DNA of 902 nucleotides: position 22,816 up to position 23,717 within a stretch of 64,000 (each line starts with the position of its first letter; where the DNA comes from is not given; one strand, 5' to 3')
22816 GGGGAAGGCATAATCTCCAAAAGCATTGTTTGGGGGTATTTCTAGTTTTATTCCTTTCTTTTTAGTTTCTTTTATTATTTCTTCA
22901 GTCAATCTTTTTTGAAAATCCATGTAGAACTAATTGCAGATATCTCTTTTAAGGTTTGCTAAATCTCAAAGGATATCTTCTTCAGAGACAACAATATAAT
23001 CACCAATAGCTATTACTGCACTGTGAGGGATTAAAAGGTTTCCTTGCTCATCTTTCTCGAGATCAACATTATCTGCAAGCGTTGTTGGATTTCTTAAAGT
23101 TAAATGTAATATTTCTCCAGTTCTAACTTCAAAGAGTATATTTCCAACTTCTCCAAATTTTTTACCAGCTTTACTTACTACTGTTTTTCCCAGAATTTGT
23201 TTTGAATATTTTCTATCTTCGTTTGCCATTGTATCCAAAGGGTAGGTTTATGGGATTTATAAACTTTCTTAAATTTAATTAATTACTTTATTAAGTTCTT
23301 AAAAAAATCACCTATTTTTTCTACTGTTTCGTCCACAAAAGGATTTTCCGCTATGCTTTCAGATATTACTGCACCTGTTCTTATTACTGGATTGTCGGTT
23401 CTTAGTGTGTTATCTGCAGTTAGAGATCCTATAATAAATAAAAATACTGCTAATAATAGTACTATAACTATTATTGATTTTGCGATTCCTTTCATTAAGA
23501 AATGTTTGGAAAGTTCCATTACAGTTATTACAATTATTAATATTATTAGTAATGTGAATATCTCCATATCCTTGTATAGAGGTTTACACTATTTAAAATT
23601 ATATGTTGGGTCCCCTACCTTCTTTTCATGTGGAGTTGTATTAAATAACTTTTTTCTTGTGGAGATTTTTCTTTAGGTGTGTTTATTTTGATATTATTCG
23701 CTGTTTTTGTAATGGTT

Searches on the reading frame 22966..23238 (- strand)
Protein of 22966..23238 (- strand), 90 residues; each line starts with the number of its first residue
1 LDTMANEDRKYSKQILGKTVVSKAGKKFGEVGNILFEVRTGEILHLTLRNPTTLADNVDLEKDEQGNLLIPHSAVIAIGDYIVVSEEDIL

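Call 3: search_protein_families(library=pfam, proteins=[window:22966-23238:-])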
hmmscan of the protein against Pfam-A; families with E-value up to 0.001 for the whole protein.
window:22966-23238:- (90 aa): 1 family
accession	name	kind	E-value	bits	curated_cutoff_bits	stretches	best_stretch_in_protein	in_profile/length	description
PF05239.21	PRC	-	8.7e-09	35.7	21.2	1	8-85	2-72/78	PRC-barrel domain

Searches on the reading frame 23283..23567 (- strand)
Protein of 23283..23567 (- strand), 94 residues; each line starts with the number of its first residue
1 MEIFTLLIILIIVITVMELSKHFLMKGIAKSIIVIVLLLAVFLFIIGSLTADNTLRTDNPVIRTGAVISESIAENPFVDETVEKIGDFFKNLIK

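Call 3: search_protein_families(library=pfam, proteins=[window:23283-23567:-])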
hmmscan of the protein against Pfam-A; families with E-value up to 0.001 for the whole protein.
window:23283-23567:- (94 aa): 0 families

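Call 40: search_protein_families(library=pfam, proteins=[window:23283-23567:-], max_evalue=1)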
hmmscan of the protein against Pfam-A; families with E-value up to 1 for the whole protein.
window:23283-23567:- (94 aa): 2 families
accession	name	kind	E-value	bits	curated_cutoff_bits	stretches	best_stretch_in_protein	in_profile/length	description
PF03390.20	2HCT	-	0.16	11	26.2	1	3-46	94-139/415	2-hydroxycarboxylate transporter family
PF20136.4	DUF6526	-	0.71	10.3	23.7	1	3-64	19-78/145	Family of unknown function (DUF6526)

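Call 41: search_protein_families(library=ncbifam, proteins=[window:23283-23567:-], max_evalue=0.1)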
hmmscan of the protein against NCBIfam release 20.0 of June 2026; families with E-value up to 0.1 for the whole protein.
window:23283-23567:- (94 aa): 1 family
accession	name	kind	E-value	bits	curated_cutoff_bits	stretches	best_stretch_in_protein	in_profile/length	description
NF008278.0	PRK11056.1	equivalog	0.023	14.6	127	1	4-62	36-90/120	YijD family membrane protein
